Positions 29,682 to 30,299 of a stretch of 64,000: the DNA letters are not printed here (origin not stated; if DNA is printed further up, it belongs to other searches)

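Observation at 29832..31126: rsgA is co-oriented and tightly linked with a PD-(D/E)xK nuclease-fold protein and a small unknown protein: possible novel two-gene module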

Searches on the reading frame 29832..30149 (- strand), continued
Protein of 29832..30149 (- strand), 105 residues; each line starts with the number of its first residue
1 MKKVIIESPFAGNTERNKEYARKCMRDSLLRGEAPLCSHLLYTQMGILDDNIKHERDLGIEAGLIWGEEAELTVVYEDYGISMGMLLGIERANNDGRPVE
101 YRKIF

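Call 59: predict_structure(alignment_id=A2)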
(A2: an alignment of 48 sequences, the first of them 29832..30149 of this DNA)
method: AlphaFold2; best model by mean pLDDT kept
length: 105 residues; sequences in the alignment: 48
mean_pLDDT: 91.7   pTM: 0.82
mean pLDDT of the five models: 91.7, 91.2, 91.0, 91.0, 90.4
residues with pLDDT >= 90: 73; 70-90: 29; 50-70: 3; < 50: 0
segments of 3 or more residues with pLDDT < 50: none
pLDDT, mean of each block of 10 residues (from residue 1): 88 82 97 95 91 92 91 95 89 96 95
secondary structure, 60 per line:
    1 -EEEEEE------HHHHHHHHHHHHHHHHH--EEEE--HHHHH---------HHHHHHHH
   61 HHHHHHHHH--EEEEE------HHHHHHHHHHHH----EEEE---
elements in order: E2-7 H14-30 E33-36 H39-43 H53-69 E72-76 H83-94 E99-102
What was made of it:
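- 29832..30149 (-): DUF7768 / PA1492-like small protein with an N-(deoxy)ribosyltransferase-like fold. It is a gene type common in phages and other mobile elements. The AF2 model has pLDDT 91.7 (call 59).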

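Call 77: search_dna_similar(query=window:29832-30149:-, collection=phages, mode=protein, max_rows=15)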
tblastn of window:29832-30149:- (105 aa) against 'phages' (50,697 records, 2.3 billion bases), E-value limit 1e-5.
Records with a match: 377; places in all: 377; records where one place covers at least 80% of the query: 376.
Best place of each record, by identity: 60-80% 10; <60% 367.
By first word of the organism name: Vibrio 264; Gordonia 18; Stenotrophomonas 15; Erwinia 10; Cronobacter 8; Yersinia 6; Rhizobium 5; Cellulophaga 5; Salmonella 4; Butyrivibrio 4; and 22 more.
By host as written in the record: - 232; Vibrio cyclitrophicus 15; Gordonia terrae 3612 12; Stenotrophomonas maltophilia 11; Vibrio crassostreae 7; Vibrio parahaemolyticus 5; Cronobacter sakazakii 4; Yersinia enterocolitica 4; and 51 more.
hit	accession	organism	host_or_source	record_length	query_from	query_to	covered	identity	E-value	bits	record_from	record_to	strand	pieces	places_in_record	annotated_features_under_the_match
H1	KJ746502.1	Rhizobium phage vB_RleM_PPF1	Rhizobium leguminosarum strain F1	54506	1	104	99%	61.5%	7e-35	130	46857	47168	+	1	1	hypothetical protein (x2)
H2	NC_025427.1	Rhizobium phage vB_RleM_PPF1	Rhizobium leguminosarum strain F1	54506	1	104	99%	61.5%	7e-35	130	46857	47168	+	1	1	hypothetical protein | DNA methyltransferase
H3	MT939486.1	Erwinia phage pEa_SNUABM_12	Erwinia amylovora SNUABM_01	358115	2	104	98%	60.7%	3e-31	120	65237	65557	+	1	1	hypothetical protein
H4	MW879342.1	Erwinia phage pEa_SNUABM_19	Erwinia amylovora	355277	2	104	98%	60.7%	3e-31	120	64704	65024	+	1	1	hypothetical protein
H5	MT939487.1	Erwinia phage pEa_SNUABM_47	Erwinia amylovora SNUABM_01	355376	2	104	98%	60.7%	3e-31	120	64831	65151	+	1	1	hypothetical protein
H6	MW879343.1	Erwinia phage pEa_SNUABM_44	Erwinia amylovora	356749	2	104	98%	60.7%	3e-31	120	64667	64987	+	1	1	hypothetical protein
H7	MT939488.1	Erwinia phage pEa_SNUABM_50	Erwinia amylovora SNUABM_01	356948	2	104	98%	60.7%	3e-31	120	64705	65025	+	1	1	hypothetical protein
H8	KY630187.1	Serratia phage BF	Serratia marcescens UCC2017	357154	2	104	98%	60.7%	3e-31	120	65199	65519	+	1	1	hypothetical protein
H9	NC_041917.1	Serratia phage BF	Serratia marcescens UCC2017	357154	2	104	98%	60.7%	3e-31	120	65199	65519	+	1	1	hypothetical protein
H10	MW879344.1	Erwinia phage pEa_SNUABM_49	Erwinia amylovora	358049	2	104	98%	60.7%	3e-31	120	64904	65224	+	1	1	hypothetical protein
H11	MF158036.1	Salmonella phage St161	Salmonella enterica sv. typhimurium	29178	1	104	99%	59.6%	1e-32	124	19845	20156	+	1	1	hypothetical protein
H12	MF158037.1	Salmonella phage St162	Salmonella enterica sv. typhimurium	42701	1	104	99%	59.6%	1e-32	124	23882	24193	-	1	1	hypothetical protein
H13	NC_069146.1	Salmonella phage St162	Salmonella enterica sv. typhimurium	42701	1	104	99%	59.6%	1e-32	124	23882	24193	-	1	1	hypothetical protein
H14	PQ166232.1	Vibrio phage BUCT_X002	Vibrio sp.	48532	1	105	100%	58.7%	1e-32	124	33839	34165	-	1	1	hypothetical protein | metallo-dependent phosphatase-like protein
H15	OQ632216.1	Salmonella phage Arash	Salmonella enterica subsp. enterica ...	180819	1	105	100%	58.7%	1e-30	118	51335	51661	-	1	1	hypothetical protein (x2)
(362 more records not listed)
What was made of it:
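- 29832..30149 (-): It matches 377 phage records (call 77).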

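Call 78: search_dna_similar(query=window:29832-30149:-, collection=plasmids, mode=protein, max_rows=15)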
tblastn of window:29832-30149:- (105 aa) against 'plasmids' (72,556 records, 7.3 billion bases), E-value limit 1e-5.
Records with a match: 5; places in all: 5; records where one place covers at least 80% of the query: 5.
Best place of each record, by identity: 60-80% 1; <60% 4.
By first word of the organism name: Vibrio 4; Aneurinibacillus 1.
By predicted mobility (MOB-suite, as given by PLSDB): non-mobilizable 5.
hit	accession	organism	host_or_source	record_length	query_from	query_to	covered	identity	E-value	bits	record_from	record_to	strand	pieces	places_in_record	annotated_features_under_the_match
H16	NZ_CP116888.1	Aneurinibacillus sp. Ricciae_BoGa-3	whole organism,Plant material,Lab grown ...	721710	2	104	98%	64.1%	6e-35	132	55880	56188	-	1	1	hypothetical protein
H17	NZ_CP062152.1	Vibrio parahaemolyticus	oyster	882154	3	102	95%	42.6%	1e-15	77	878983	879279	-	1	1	hypothetical protein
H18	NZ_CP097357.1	Vibrio parahaemolyticus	oyster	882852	3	102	95%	42.6%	1e-15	77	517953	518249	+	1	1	hypothetical protein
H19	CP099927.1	Vibrio parahaemolyticus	Anadara tuberculosa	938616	3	102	95%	41.6%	1e-16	80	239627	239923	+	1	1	hypothetical protein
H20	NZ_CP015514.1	Vibrio vulnificus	Mactra veneriformis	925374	3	102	95%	41.6%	3e-16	79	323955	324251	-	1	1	hypothetical protein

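Call 81: get_annotated_region(hit=H2, flank=3000)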
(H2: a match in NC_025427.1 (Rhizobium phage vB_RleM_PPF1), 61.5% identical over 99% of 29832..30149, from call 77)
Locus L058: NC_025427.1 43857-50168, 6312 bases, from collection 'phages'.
description: Rhizobium phage vB_RleM_PPF1, complete genome.
organism: Rhizobium phage vB_RleM_PPF1 (NCBI taxid 1498228)
taxonomy: Viruses; Duplodnaviria; Heunggongvirae; Uroviricota; Caudoviricetes
host: Rhizobium leguminosarum strain F1; source: -; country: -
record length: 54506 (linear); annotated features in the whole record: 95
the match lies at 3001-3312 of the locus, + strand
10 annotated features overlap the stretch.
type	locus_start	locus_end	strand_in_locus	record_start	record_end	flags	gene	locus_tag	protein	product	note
CDS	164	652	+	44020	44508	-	-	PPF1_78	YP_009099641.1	hypothetical protein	-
CDS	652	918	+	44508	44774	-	-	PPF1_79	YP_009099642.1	hypothetical protein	-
CDS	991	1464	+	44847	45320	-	-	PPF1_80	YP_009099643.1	hypothetical protein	-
CDS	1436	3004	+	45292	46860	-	-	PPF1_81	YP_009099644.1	DNA methyltransferase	-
CDS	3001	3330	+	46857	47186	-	-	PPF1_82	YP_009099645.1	hypothetical protein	-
CDS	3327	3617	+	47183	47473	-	-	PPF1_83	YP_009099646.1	hypothetical protein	-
CDS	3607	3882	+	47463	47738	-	-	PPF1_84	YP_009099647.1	hypothetical protein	-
CDS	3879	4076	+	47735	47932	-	-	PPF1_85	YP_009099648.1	hypothetical protein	-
CDS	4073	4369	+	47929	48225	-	-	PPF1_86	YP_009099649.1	hypothetical protein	-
CDS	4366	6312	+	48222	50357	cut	-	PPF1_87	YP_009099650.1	DNA methyltransferase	-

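Call 82: get_annotated_region(hit=H13, flank=3000)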
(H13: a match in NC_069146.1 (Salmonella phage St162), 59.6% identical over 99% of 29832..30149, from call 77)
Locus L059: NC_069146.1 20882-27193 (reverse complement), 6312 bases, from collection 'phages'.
description: Salmonella phage St162, complete genome.
organism: Salmonella phage St162 (NCBI taxid 2024312)
taxonomy: Viruses; Duplodnaviria; Heunggongvirae; Uroviricota; Caudoviricetes; Guernseyvirinae; Kagunavirus
host: Salmonella enterica sv. typhimurium; source: water, Grand River; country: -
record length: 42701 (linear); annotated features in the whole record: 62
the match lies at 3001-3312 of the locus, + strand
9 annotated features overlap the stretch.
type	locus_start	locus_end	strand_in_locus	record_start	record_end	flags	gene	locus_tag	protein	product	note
CDS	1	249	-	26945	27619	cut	-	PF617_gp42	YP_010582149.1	hypothetical protein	similar to phage FSL SP-049 gpSP049_00025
CDS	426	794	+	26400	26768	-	-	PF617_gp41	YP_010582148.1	hypothetical protein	-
CDS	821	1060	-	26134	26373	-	-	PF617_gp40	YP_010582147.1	putative spanin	predicted membrane protein; prosite_profile ps51257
CDS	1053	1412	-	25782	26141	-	-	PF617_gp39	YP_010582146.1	putative spanin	predicted membrane protein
CDS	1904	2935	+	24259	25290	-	-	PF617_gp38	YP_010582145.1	hypothetical protein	similar to Salmonella phage L13 gp12; predicted hydrolase activity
CDS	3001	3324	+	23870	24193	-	-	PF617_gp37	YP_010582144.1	hypothetical protein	PA1492 domain-containing protein; IPR027269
CDS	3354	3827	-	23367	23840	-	-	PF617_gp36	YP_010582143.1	putative tail protein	-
CDS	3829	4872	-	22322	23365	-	-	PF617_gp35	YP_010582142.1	putative head morphogenesis protein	pfam04233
CDS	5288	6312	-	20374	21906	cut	-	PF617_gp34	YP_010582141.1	putative portal protein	domain of unknown function DUF4055; pfam13264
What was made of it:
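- Closest known: DUF7768. Same: A Salmonella phage homologue is annotated as 'PA1492 domain-containing' (call 82).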

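Call 89: get_annotated_region(hit=H14, flank=2500)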
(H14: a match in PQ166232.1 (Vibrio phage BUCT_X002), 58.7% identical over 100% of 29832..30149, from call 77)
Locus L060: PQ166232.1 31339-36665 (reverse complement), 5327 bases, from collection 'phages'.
description: Vibrio phage BUCT_X002, complete genome.
organism: Vibrio phage BUCT_X002 (NCBI taxid 3279184)
taxonomy: Viruses; Duplodnaviria; Heunggongvirae; Uroviricota; Caudoviricetes
host: Vibrio sp.; source: -; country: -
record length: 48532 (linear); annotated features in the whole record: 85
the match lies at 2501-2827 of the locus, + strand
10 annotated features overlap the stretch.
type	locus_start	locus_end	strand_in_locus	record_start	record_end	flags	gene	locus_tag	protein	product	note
CDS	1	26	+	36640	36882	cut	-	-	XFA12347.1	hypothetical protein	-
CDS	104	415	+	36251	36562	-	-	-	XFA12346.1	hypothetical protein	-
CDS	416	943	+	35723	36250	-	-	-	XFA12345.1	single-stranded DNA-binding protein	-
CDS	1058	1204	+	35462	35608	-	-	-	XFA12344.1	hypothetical protein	-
CDS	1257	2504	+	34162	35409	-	-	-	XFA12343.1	metallo-dependent phosphatase-like protein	-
CDS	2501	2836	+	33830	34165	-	-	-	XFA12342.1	hypothetical protein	-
CDS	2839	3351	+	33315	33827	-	-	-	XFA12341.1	hypothetical protein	-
CDS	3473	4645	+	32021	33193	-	-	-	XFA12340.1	coil-containing protein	-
CDS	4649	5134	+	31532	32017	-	-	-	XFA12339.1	hypothetical protein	-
CDS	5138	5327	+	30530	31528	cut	-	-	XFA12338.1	hypothetical protein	-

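Call 90: get_annotated_region(hit=H15, flank=2500)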
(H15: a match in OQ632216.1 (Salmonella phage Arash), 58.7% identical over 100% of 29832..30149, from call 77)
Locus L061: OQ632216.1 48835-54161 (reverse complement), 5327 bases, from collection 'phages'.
description: Salmonella phage Arash, complete genome.
organism: Salmonella phage Arash (NCBI taxid 3038319)
taxonomy: Viruses; Duplodnaviria; Heunggongvirae; Uroviricota; Caudoviricetes
host: Salmonella enterica subsp. enterica serovar Typhimurium ATCC 14028; source: hospital sewage UZ Leuven; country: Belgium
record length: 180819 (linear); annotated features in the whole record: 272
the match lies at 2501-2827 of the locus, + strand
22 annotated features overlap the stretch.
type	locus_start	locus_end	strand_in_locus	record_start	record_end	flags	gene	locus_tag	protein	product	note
tRNA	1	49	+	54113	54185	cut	-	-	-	tRNA-Asn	-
CDS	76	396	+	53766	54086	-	-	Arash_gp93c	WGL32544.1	hypothetical protein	-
CDS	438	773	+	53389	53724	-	-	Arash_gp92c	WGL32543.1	HNH homing endonuclease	-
tRNA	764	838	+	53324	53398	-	-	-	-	tRNA-Leu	-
tRNA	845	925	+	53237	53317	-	-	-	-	tRNA-Leu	-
tRNA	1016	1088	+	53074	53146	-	-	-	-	tRNA-Thr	-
CDS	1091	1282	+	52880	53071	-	-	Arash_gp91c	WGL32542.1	hypothetical protein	-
tRNA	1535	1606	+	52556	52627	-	-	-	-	tRNA-Met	-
tRNA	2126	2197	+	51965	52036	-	-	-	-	tRNA-Cys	-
CDS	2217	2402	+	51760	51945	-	-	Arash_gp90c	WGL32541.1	hypothetical protein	-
tRNA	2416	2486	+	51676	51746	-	-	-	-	tRNA-Trp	-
CDS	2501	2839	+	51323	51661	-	-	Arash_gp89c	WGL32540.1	hypothetical protein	-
CDS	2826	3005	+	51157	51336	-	-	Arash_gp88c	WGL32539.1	hypothetical protein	-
CDS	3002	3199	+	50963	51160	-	-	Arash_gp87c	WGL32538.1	hypothetical protein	-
CDS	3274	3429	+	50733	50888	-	-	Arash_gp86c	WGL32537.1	hypothetical protein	-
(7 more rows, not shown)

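Call 91: get_annotated_region(hit=H9, flank=2500)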
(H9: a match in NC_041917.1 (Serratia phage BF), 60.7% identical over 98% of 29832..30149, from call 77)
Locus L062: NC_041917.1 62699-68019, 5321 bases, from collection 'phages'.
description: Serratia phage BF, complete genome.
organism: Serratia phage BF (NCBI taxid 1962671)
taxonomy: Viruses; Duplodnaviria; Heunggongvirae; Uroviricota; Caudoviricetes; Eneladusvirus; Eneladusvirus BF
host: Serratia marcescens UCC2017; source: compost; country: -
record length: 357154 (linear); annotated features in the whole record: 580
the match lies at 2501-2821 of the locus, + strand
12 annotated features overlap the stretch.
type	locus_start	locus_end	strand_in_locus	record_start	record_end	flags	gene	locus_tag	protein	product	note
CDS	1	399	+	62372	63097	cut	-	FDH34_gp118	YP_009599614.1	hypothetical protein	-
CDS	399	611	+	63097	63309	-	-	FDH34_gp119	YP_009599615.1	membrane protein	-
CDS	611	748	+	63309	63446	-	-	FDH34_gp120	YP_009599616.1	membrane protein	-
CDS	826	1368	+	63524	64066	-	-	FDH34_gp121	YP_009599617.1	hypothetical protein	-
CDS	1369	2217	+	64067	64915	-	-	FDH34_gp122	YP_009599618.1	hypothetical protein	-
CDS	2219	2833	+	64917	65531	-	-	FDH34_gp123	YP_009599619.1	hypothetical protein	-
CDS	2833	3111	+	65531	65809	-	-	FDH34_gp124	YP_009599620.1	co-chaperonin GroES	-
CDS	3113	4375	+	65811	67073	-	-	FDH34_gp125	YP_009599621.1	tyrosyl-tRNA synthetase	-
CDS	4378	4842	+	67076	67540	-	-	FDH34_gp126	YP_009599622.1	hypothetical protein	-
CDS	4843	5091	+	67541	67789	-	-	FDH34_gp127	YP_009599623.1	hypothetical protein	-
CDS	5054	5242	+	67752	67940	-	-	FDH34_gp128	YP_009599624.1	hypothetical protein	-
CDS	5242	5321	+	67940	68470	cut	-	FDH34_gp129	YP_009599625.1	DNA methyltransferase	-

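Call 92: get_annotated_region(hit=H16, flank=3000)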
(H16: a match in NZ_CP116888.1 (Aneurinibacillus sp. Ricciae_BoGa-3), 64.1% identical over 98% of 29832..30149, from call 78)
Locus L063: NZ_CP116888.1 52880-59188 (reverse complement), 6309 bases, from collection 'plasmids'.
description: Aneurinibacillus sp. Ricciae_BoGa-3 plasmid unnamed, complete sequence
organism: Aneurinibacillus sp. Ricciae_BoGa-3 (NCBI taxid 3022697)
taxonomy: Bacteria; Bacillota; Bacilli; Bacillales; Paenibacillaceae; Aneurinibacillus; Aneurinibacillus sp. Ricciae BoGa-3
host: -; source: whole organism,Plant material,Lab grown Riccia fluitans ecotype BoGa-3; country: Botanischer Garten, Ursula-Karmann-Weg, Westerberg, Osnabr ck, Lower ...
typing (MOB-suite, as given by PLSDB): non-mobilizable
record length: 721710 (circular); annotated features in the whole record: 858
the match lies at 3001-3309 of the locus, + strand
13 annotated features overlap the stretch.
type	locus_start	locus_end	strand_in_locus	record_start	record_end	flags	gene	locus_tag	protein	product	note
CDS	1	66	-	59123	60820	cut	-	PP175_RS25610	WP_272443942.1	methyl-accepting chemotaxis protein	-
CDS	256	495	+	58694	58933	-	-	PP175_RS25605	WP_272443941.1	hypothetical protein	-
CDS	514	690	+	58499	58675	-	-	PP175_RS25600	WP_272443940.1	hypothetical protein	-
CDS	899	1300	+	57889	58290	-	-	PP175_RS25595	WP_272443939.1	hypothetical protein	-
CDS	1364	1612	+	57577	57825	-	-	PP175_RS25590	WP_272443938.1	hypothetical protein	-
CDS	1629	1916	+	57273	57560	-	-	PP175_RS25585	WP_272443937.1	hypothetical protein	-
CDS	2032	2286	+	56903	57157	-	-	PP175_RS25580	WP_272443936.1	hypothetical protein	-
CDS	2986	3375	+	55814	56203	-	-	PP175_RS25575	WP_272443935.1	hypothetical protein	-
CDS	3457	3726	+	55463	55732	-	-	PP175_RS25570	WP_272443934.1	hypothetical protein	-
CDS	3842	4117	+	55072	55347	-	-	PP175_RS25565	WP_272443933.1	DUF1294 domain-containing protein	-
CDS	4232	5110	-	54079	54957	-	-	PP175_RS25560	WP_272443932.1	hypothetical protein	-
CDS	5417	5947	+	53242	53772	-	-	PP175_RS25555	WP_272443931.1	hypothetical protein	-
CDS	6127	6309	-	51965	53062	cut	-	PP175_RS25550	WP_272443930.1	DUF262 domain-containing protein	-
